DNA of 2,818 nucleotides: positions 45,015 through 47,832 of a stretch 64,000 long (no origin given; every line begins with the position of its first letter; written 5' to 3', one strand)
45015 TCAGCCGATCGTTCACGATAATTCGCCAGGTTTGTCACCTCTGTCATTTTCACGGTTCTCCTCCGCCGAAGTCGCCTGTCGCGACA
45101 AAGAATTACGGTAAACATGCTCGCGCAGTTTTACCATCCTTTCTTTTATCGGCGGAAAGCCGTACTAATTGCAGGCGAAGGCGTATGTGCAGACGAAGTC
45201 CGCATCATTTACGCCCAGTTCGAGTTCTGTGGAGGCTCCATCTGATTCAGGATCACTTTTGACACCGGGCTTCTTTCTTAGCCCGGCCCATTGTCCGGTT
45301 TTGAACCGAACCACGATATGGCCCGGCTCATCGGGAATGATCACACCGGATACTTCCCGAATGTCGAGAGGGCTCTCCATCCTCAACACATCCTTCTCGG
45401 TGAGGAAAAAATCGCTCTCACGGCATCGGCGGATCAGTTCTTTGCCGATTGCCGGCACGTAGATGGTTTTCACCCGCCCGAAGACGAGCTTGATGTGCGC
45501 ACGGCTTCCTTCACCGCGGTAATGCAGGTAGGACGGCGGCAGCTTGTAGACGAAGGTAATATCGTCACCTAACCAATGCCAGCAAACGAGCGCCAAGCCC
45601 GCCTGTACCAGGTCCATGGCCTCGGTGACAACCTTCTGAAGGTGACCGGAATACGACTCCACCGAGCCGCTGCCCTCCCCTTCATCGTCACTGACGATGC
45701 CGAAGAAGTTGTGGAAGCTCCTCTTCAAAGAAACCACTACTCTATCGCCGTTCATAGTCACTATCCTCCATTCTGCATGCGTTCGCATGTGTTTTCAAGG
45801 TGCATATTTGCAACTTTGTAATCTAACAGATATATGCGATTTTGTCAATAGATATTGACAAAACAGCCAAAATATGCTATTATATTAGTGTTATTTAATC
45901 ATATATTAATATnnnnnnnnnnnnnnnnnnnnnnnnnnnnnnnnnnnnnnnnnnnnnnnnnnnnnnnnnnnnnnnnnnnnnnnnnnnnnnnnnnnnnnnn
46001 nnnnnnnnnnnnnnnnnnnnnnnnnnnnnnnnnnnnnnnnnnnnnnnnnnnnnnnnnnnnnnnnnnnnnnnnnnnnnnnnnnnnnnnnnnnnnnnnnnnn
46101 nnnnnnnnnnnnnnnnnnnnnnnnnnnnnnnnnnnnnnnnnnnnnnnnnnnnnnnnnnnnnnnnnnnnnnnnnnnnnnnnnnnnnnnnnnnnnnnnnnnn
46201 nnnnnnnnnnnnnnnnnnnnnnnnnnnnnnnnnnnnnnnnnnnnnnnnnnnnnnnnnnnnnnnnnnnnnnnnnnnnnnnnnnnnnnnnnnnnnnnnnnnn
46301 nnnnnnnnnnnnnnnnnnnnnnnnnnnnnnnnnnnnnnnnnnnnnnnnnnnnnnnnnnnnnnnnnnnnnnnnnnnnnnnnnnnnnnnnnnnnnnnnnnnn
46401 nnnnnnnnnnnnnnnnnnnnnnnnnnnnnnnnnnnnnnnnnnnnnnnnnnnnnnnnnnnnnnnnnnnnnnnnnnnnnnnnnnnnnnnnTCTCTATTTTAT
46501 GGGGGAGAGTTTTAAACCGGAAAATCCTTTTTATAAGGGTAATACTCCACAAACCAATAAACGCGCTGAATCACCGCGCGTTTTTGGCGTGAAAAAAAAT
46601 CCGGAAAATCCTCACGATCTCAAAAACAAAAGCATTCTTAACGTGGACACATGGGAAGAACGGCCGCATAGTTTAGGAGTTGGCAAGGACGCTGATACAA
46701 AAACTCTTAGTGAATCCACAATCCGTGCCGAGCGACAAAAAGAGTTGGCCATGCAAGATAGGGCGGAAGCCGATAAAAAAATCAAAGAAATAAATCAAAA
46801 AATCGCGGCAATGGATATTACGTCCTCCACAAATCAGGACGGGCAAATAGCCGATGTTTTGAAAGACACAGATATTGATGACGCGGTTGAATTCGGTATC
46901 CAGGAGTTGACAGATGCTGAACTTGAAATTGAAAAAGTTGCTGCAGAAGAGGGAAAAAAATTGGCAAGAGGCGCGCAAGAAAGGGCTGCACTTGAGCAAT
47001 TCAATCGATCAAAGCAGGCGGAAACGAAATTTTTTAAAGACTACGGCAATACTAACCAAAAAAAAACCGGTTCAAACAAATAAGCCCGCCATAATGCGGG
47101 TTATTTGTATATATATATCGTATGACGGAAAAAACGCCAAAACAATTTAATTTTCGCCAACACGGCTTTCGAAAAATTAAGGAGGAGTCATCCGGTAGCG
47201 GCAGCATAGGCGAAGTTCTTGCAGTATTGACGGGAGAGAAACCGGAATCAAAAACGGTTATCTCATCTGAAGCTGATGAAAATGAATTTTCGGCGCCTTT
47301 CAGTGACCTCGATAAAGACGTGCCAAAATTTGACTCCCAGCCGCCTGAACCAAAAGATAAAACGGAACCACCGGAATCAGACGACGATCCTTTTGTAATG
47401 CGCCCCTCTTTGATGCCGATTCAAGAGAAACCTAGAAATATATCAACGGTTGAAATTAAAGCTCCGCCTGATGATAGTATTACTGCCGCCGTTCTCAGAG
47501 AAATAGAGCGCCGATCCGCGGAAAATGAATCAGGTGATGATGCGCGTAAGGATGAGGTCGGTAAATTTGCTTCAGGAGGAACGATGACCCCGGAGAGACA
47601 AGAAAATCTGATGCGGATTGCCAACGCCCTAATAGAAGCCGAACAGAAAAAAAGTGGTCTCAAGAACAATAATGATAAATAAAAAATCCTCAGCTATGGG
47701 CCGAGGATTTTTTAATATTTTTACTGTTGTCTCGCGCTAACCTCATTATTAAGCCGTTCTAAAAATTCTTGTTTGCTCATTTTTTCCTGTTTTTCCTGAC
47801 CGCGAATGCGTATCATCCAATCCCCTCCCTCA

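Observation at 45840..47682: Perfect palindromic operator with TTGACA on both strands drives divergent transcription of the cassette and of three acidic hypothetical proteins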

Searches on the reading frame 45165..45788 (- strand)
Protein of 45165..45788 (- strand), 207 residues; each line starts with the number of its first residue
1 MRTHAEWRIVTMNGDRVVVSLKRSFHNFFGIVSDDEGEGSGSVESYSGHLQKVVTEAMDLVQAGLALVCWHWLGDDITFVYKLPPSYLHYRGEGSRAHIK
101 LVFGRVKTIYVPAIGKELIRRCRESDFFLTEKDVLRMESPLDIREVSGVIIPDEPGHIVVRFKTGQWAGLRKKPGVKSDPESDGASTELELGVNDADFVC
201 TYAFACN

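Call 8: search_protein_families(library=pfam, proteins=[window:45165-45788:-], max_evalue=1)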
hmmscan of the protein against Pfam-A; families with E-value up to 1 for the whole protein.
window:45165-45788:- (207 aa): 0 families

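Call 9: search_protein_families(library=phrogs, proteins=[window:45165-45788:-], max_evalue=1)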
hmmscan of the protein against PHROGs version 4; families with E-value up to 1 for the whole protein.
window:45165-45788:- (207 aa): 0 families

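Call 10: search_protein_families(library=padloc, proteins=[window:45165-45788:-], max_evalue=1)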
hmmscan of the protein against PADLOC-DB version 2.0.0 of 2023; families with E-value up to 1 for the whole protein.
window:45165-45788:- (207 aa): 0 families

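Call 25: search_protein_representatives(protein=window:45168-45755:-)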
Query: 196 residues. Proteins with E-value up to 0.001 (for the whole library): 4; up to 1e-10: 4; up to 1e-30: 2. The best 4 are listed.
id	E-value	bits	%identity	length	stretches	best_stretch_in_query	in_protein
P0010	2.8e-82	291.5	68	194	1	1-196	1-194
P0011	1.2e-38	149.0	50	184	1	18-195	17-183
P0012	1.7e-17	80.0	36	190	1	32-169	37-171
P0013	6.2e-14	68.4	39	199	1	24-196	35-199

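Call 26: find_encoding_contigs(protein=P0012, flank=6000, max_places=3)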
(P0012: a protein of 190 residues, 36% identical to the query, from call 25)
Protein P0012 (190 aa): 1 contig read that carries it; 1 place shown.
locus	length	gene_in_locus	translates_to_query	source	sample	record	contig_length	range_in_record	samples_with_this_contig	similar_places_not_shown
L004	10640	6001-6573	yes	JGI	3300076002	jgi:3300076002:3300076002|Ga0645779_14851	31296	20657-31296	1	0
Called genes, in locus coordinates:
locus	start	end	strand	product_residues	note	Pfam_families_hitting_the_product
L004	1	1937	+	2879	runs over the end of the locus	-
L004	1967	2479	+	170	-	-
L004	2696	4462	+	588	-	PF07973:tRNA_SAD, PF00587:tRNA-synt_2b, PF03129:HGTP_anticodon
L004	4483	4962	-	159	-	-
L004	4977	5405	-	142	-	-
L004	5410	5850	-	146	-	-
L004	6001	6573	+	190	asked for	-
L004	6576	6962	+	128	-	-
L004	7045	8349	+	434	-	PF00919:UPF0004, PF04055:Radical_SAM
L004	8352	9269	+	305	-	PF01745:IPT (weak), PF01715:IPPT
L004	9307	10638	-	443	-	?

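Call 27: find_encoding_contigs(protein=P0013, flank=6000, max_places=3)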
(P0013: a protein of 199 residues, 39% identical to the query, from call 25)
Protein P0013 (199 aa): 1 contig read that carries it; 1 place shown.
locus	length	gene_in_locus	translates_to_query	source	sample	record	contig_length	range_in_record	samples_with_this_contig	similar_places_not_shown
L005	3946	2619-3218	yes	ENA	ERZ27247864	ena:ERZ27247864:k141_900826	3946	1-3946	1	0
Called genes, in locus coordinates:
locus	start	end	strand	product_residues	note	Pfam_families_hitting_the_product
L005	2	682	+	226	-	?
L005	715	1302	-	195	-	-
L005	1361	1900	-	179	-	-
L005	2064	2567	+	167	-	-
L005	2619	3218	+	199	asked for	-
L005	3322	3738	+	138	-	-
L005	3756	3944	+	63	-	?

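Call 40: find_related_loci(query=A3, collection=metagenome_contigs, flank=6000)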
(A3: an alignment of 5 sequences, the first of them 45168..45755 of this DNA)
Query A3 (196 aa) in metagenome_contigs; peptide patterns used: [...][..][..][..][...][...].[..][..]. (x = any residue, [..] = any of these).
600 stretches matched a pattern (row limit reached: there are more); 1 encode a relative of the query (tblastn E <= 1e-3); 1 distinct loci.
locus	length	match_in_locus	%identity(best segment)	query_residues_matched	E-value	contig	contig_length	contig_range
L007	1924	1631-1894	45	24-110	5e-20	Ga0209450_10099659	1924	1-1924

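Call 58: predict_structure(alignment_id=A3)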
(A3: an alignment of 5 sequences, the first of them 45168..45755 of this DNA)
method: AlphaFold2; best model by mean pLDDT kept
length: 196 residues; sequences in the alignment: 5
mean_pLDDT: 67.4   pTM: 0.66
mean pLDDT of the five models: 67.4, 66.7, 66.5, 61.6, 59.7
residues with pLDDT >= 90: 12; 70-90: 110; 50-70: 23; < 50: 51
segments of 3 or more residues with pLDDT < 50: 1-32, 160-171, 177-181
pLDDT, mean of each block of 10 residues (from residue 1): 24 26 34 58 77 81 86 82 80 87 82 82 86 89 83 73 40 49 58 74
secondary structure, 60 per line:
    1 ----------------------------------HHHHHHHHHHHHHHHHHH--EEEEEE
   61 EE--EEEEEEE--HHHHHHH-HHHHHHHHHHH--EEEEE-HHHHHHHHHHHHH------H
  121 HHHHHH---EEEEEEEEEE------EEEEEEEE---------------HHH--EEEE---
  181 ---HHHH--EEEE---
elements in order: H35-52 E55-62 E65-71 H74-80 H82-92 E95-99 H101-113 H120-126 E130-139 E146-153 E174-177 H184-187 E190-193

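Call 80: search_solved_structures(query=A3, max_evalue=5)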
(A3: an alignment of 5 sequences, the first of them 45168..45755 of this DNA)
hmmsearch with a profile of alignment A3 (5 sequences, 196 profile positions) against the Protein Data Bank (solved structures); distinct sequences matched with E-value up to 5: 3.
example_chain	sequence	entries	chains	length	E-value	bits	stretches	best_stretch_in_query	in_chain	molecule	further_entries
6lfz_A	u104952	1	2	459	0.3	13.7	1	40-96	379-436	SbCGTb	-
8e55_A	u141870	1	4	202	0.62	12.7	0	15-53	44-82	SG135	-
8a22_Xf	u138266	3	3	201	1.2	11.7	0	75-102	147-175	mL125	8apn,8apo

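Call 81: search_protein_families(library=ncbifam, proteins=[window:45168-45755:-, L005:2064-2564:+], max_evalue=1)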
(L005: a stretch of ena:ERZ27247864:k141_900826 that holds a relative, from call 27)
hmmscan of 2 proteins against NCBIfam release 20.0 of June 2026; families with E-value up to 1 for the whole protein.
window:45168-45755:- (196 aa): 0 families

L005:2064-2564:+ (167 aa): 1 family
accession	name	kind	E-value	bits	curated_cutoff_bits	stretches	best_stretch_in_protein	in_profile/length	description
TIGR00300.1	TIGR00300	equivalog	0.069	12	410.8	1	51-110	38-97/407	ornithine cyclodeaminase, nickel-pincer nucleotide-dependent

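Call 105: search_dna_similar(query=window:45168-45755:-, collection=phages, mode=protein, max_evalue=0.01)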
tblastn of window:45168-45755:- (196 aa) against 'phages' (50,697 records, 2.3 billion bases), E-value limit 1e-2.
No match.

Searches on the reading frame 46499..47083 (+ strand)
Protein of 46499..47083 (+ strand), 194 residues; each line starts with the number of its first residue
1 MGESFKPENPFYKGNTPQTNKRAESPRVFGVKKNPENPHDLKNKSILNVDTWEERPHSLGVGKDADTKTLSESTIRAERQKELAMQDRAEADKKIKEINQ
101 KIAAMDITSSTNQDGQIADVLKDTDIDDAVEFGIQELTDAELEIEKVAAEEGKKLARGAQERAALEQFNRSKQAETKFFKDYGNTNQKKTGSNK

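Call 8: search_protein_families(library=pfam, proteins=[window:46499-47083:+], max_evalue=1)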
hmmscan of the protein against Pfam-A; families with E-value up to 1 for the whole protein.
window:46499-47083:+ (194 aa): 0 families

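Call 9: search_protein_families(library=phrogs, proteins=[window:46499-47083:+], max_evalue=1)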
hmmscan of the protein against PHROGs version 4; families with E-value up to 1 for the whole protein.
window:46499-47083:+ (194 aa): 1 family
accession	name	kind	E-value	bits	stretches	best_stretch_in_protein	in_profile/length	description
phrog_35387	-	unknown function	0.78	11.3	1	139-175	28-64/87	-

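Call 10: search_protein_families(library=padloc, proteins=[window:46499-47083:+], max_evalue=1)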
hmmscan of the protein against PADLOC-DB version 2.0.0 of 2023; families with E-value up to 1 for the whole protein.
window:46499-47083:+ (194 aa): 0 families

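Call 81: search_protein_families(library=ncbifam, proteins=[window:46499-47080:+], max_evalue=1)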
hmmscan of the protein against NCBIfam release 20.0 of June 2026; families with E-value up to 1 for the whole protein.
window:46499-47080:+ (194 aa): 2 families
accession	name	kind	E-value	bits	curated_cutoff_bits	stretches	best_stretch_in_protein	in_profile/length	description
NF009611.0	PRK13108.1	equivalog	0.019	13.9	636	1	33-175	277-414/476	prolipoprotein diacylglyceryl transferase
TIGR02393.1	RpoD_Cterm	equivalog_domain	0.14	11.8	354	1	68-143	94-171/238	RNA polymerase sigma factor RpoD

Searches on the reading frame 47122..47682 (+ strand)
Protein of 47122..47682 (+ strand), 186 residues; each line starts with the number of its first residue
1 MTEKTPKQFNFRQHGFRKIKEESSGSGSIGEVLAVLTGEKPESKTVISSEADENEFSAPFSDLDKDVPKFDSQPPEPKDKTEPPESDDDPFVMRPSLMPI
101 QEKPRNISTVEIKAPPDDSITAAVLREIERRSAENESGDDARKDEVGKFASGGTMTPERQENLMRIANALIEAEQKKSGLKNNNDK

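Call 8: search_protein_families(library=pfam, proteins=[window:47122-47682:+], max_evalue=1)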
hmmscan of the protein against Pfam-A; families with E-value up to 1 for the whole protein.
window:47122-47682:+ (186 aa): 0 families

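Call 9: search_protein_families(library=phrogs, proteins=[window:47122-47682:+], max_evalue=1)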
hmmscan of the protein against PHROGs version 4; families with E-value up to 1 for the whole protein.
window:47122-47682:+ (186 aa): 1 family
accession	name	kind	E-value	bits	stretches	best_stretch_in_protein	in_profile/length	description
phrog_13935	-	unknown function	0.062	14.1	1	118-184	82-148/188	-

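Call 10: search_protein_families(library=padloc, proteins=[window:47122-47682:+], max_evalue=1)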
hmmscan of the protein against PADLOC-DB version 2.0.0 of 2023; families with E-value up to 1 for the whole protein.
window:47122-47682:+ (186 aa): 0 families

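Call 81: search_protein_families(library=ncbifam, proteins=[window:47122-47679:+], max_evalue=1)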
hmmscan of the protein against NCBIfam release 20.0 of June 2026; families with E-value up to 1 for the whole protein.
window:47122-47679:+ (186 aa): 0 families
